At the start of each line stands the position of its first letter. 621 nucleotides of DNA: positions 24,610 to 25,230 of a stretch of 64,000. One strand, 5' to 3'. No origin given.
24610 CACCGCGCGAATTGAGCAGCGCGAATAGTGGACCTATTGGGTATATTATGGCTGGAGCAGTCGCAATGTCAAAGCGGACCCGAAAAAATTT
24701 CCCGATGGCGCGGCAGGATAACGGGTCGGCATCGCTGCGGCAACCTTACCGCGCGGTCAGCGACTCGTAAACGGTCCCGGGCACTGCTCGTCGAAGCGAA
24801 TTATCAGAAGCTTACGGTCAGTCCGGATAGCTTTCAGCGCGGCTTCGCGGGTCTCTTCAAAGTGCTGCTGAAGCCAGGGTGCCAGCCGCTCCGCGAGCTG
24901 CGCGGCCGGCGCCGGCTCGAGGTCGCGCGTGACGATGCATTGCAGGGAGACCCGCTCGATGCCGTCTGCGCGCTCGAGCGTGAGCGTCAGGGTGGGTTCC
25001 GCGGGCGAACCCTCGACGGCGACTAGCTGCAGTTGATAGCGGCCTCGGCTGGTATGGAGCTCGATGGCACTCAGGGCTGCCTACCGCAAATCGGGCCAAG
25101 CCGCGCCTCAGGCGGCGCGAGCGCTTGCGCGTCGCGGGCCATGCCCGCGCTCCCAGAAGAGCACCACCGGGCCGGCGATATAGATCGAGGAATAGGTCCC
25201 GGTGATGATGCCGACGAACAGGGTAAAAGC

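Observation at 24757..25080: Coding-like 107-codon ORF with no canonical start, in frame after the secF stop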

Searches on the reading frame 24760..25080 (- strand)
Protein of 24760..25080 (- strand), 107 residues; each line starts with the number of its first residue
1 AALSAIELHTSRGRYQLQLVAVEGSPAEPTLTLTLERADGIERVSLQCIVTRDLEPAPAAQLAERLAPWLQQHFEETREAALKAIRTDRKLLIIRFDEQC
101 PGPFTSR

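Call 5: search_protein_families(library=pfam, proteins=[window:24760-25080:-], max_evalue=10)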
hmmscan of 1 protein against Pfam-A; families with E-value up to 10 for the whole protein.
seq(107 aa): 1 family
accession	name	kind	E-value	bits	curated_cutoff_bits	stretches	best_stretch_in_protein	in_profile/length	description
PF09924.15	LPG_synthase_C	-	0.17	11.3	27.5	1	35-76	232-273/298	Phosphatidylglycerol lysyltransferase, C-terminal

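Call 6: search_protein_families(library=ncbifam, proteins=[window:24760-25080:-], max_evalue=10)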
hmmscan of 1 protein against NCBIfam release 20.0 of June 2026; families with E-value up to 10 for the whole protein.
seq(107 aa): 0 families

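Call 7: find_homologous_proteins(query=window:24760-25080:-, max_evalue=1)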
Query seq(107 aa) (107 aa): 5 proteins with E <= 1 among 61 candidates.
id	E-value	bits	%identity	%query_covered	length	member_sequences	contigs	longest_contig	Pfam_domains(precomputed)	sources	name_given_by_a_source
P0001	4.1e-27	112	55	93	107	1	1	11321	-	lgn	-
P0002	1.9e-18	84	47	92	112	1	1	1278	-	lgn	-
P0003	4.4e-17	80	46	94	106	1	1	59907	-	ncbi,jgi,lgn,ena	jgi:hypothetical protein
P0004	6.9e-16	76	49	91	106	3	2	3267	-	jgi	jgi:hypothetical protein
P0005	2.8e-15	74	43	91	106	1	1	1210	-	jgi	jgi:hypothetical protein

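Call 10: find_encoding_contigs(protein=P0001, flank=5000, max_places=3)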
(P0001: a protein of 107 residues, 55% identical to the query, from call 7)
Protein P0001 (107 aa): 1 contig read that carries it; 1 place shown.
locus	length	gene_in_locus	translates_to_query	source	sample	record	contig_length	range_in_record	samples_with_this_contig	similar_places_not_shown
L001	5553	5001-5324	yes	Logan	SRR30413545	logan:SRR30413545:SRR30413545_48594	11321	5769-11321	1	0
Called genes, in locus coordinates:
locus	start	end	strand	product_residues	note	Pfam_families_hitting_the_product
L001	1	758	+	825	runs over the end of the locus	-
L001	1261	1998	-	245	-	-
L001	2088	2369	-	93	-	-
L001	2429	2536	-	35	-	-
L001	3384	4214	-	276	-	PF00106:adh_short, PF08659:KR, PF23441:SDR (weak), PF13561:adh_short_C2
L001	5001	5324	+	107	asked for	-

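Call 11: find_encoding_contigs(protein=P0003, flank=5000, max_places=3)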
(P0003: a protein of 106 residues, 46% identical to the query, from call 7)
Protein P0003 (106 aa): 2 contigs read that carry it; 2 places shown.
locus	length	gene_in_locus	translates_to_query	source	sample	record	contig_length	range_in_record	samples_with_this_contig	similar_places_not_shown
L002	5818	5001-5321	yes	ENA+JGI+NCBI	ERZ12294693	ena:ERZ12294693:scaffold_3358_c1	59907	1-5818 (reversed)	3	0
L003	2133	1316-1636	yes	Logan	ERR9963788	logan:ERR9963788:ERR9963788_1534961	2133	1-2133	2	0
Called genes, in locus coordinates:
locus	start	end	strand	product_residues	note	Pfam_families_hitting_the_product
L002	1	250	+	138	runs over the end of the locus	-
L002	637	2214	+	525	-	PF03741:TerC, PF00571:CBS, PF03471:CorC_HlyC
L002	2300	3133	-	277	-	PF14801:TrmI-like_N (weak), PF01135:PCMT (weak), PF08704:GCD14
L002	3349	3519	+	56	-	-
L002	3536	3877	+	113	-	-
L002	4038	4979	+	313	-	PF07549:Sec_GG, PF02355:SecD_SecF_C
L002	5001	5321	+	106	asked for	-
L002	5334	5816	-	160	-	?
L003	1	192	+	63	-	?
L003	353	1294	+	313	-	PF07549:Sec_GG, PF02355:SecD_SecF_C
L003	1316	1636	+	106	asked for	-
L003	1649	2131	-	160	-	?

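Call 12: find_encoding_contigs(protein=P0004, flank=5000, max_places=3)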
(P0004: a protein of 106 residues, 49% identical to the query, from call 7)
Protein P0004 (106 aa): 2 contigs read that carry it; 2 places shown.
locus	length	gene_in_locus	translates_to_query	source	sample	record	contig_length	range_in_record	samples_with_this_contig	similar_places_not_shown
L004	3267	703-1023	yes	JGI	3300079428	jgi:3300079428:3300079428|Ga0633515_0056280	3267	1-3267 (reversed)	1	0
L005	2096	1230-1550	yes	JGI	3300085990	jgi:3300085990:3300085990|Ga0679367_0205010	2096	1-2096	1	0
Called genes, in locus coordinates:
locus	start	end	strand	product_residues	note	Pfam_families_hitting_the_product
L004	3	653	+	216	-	?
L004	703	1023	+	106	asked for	-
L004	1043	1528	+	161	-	PF00583:Acetyltransf_1, PF13508:Acetyltransf_7 (weak)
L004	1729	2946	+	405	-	PF00266:Aminotran_5, PF01212:Beta_elim_lyase, PF01041:DegT_DnrJ_EryC1 (weak)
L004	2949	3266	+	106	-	?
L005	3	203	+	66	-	?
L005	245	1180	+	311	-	PF07549:Sec_GG, PF02355:SecD_SecF_C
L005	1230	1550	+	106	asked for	-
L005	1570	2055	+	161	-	PF00583:Acetyltransf_1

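Call 18: find_related_loci(query=A2, collection=genome_contigs, flank=3000)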
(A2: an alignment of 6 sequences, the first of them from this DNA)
Query A2 (107 aa) in genome_contigs; peptide patterns used: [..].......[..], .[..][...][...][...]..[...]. (x = any residue, [..] = any of these).
132 stretches matched a pattern; 72 encode a relative of the query (tblastn E <= 1e-3); 71 distinct loci.
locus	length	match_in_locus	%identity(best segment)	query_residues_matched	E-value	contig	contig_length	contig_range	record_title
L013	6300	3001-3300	51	8-104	1e-26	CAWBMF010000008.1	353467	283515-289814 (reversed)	MAG: uncultured delta proteobacterium isolate MFD00731.bin.1.188 genome assembly, contig: contig_33174, whole genome sho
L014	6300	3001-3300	55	8-104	2e-25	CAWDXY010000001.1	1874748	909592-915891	MAG: uncultured delta proteobacterium isolate MFD01248.bin.1.21 genome assembly, contig: contig_13844, whole genome shot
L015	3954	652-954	50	7-104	2e-25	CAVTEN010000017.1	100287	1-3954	MAG: uncultured delta proteobacterium isolate MFD00964.bin.2.270 genome assembly, contig: contig_229, whole genome shotg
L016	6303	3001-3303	51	6-104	3e-25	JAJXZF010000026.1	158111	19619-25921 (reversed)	MAG: Deltaproteobacteria bacterium isolate BP7.bin41 NODE_86_length_158111_cov_4.177366, whole genome shotgun sequence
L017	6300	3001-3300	53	8-104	6e-25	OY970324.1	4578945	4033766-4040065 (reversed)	MAG: uncultured delta proteobacterium isolate MFD05502.bin.1.132 genome assembly, chromosome: 1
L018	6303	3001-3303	51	8-105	9e-25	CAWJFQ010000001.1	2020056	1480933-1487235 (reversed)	MAG: uncultured delta proteobacterium isolate MFD03399.bin.2.69 genome assembly, contig: contig_10577, whole genome shot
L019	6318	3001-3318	50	5-105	9e-25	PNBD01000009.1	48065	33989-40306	MAG: Deltaproteobacteria bacterium isolate palsa_1115 73.20111000_P3M.98_contig_165, whole genome shotgun sequence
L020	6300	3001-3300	53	8-104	1e-24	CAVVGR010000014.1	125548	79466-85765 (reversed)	MAG: uncultured delta proteobacterium isolate MFD01716.bin.2.12 genome assembly, contig: contig_61375, whole genome shot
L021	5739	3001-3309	49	5-104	2e-24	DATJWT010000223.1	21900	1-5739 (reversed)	MAG TPA_asm: Candidatus Binataceae bacterium isolate SMAG_U15106 k141_3536740, whole genome shotgun sequence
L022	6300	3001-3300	53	8-104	2e-24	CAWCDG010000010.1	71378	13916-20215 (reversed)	MAG: uncultured delta proteobacterium isolate MFD09286.bin.2.99 genome assembly, contig: contig_78689, whole genome shot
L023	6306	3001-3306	51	8-104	2e-24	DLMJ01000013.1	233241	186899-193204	MAG TPA_asm: Candidatus Binatus soli isolate UBA7539 UBA7539_contig_494, whole genome shotgun sequence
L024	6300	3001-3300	51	8-104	2e-24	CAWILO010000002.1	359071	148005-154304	MAG: uncultured delta proteobacterium isolate MFD03346.bin.1.66 genome assembly, contig: contig_1318, whole genome shotg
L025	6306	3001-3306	49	8-104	3e-24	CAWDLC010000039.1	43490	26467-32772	MAG: Candidatus Binataceae bacterium isolate MFD04492.bin.2.156 genome assembly, contig: contig_82579, whole genome shot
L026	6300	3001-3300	51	8-104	3e-24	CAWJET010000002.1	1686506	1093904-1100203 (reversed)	MAG: uncultured delta proteobacterium isolate MFD09222.bin.1.22 genome assembly, contig: contig_45910, whole genome shot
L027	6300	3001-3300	51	8-104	3e-24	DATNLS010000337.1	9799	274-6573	MAG TPA_asm: Candidatus Acidiferrales bacterium isolate SMAG_U11458 k141_412292, whole genome shotgun sequence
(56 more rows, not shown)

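Call 21: find_related_loci(query=window:24760-25080:-, collection=metagenome_contigs, flank=1500)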
Query seq(107 aa) (107 aa) in metagenome_contigs; peptide patterns used: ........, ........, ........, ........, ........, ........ (x = any residue, [..] = any of these).
599 stretches matched a pattern (row limit reached: there are more); 34 encode a relative of the query (tblastn E <= 1e-3); 34 distinct loci.
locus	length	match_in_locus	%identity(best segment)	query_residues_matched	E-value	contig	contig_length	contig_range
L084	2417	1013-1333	58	3-106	7e-30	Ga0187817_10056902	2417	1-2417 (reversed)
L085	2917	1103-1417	52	6-105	3e-27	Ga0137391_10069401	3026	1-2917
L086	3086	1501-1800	54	8-104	6e-27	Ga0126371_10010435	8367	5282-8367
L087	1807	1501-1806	57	3-101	9e-27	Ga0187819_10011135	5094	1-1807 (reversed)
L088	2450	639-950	53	5-104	1e-26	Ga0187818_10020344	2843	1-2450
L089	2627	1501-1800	52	8-104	3e-26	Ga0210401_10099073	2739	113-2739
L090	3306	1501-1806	51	8-104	5e-25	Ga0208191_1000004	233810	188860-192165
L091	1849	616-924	48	5-104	6e-25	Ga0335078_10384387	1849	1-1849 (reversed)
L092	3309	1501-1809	47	5-104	2e-24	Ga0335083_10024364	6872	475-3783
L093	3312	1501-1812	48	5-104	1e-24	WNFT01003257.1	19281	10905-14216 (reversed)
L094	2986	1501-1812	48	5-104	1e-24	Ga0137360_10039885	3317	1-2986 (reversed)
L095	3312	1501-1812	48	5-104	1e-24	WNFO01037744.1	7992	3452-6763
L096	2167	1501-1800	50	8-104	2e-24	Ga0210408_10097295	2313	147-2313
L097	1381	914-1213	51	8-104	6e-24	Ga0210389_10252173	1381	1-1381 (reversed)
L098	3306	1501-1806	49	8-104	1e-23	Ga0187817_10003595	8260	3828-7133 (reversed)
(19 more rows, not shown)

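Call 23: find_homologous_proteins(query=A2, max_evalue=0.001)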
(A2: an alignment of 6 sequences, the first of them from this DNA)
Query A2 (6 sequences) (107 aa, profile of the alignment): 909 proteins with E <= 0.001 among 8000 candidates; the best 120 are listed.
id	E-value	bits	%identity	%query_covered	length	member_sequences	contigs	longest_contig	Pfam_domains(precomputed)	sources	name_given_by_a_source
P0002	3.6e-50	187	47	92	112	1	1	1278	-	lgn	-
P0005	5.2e-49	183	43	91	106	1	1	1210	-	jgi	jgi:hypothetical protein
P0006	4.2e-48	180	44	91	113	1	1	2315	-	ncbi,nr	ncbi:MAG TPA: hypothetical protein VEU51_04995 [Candidatus Acidoferrales bacterium]|nr:hypothetical 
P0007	4.9e-47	177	42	91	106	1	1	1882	-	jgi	jgi:hypothetical protein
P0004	6.6e-47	176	49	91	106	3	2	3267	-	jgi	jgi:hypothetical protein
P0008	1.6e-46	175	50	91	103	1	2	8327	-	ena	-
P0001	1.1e-45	172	55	93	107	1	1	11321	-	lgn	-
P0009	4.6e-45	170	49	91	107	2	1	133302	-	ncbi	-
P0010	1.8e-44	168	49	91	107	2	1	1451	-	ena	-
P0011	3.5e-44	167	39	93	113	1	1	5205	-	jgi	jgi:hypothetical protein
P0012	4.4e-44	167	52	91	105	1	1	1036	-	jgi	jgi:hypothetical protein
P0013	4.5e-44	167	50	91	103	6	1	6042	-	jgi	-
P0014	4.7e-44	167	49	91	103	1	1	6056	-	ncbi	-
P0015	6.2e-44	167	50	91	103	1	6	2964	-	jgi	-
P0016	6.8e-44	166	49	91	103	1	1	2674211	-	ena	-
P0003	7.5e-42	160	46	94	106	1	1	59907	-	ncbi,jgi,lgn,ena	jgi:hypothetical protein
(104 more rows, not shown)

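Call 26: search_solved_structures(query=A3, max_evalue=10)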
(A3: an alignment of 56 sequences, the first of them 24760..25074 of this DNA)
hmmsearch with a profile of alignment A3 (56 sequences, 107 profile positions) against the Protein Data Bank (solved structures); distinct sequences matched with E-value up to 10: 0.

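Call 34: predict_structure(alignment_id=A3)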
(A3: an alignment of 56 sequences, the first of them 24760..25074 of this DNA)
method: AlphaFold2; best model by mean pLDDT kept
length: 105 residues; sequences in the alignment: 56
mean_pLDDT: 92.8   pTM: 0.82
mean pLDDT of the five models: 92.8, 92.4, 92.3, 91.5, 89.8
residues with pLDDT >= 90: 90; 70-90: 11; 50-70: 4; < 50: 0
segments of 3 or more residues with pLDDT < 50: none
pLDDT, mean of each block of 10 residues (from residue 1): 87 96 93 95 95 89 95 97 96 94 79
secondary structure, 60 per line:
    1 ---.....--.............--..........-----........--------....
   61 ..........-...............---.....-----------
elements in order: E4-8 E11-23 E26-35 E41-48 H57-70 H72-86 E90-94

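Call 42: search_protein_representatives(alignment_id=A3)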
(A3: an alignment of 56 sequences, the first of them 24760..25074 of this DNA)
Query: 56 sequences, 107 profile positions. Proteins with E-value up to 0.001 (for the whole library): 59; up to 1e-10: 52; up to 1e-30: 5. The best 59 are listed.
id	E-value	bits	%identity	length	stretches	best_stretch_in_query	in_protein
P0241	1.7e-37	144.0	-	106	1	1-106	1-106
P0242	6.5e-34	132.6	-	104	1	1-106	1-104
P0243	1.1e-33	131.9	-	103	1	3-106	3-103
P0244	5.5e-33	129.6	-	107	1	3-106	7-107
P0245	9.0e-31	122.5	-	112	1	2-107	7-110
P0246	1.1e-30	122.1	-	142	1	3-106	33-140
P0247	2.8e-29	117.7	-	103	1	1-106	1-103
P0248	3.3e-29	117.4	-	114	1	3-106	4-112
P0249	6.2e-28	113.3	-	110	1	3-105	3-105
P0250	1.2e-27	112.4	-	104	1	2-101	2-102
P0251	1.1e-26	109.3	-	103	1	2-101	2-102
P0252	1.9e-26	108.5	-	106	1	4-106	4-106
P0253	2.6e-26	108.1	-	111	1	2-106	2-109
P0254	5.3e-26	107.1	-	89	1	44-107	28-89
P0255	2.4e-25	105.0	-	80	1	28-106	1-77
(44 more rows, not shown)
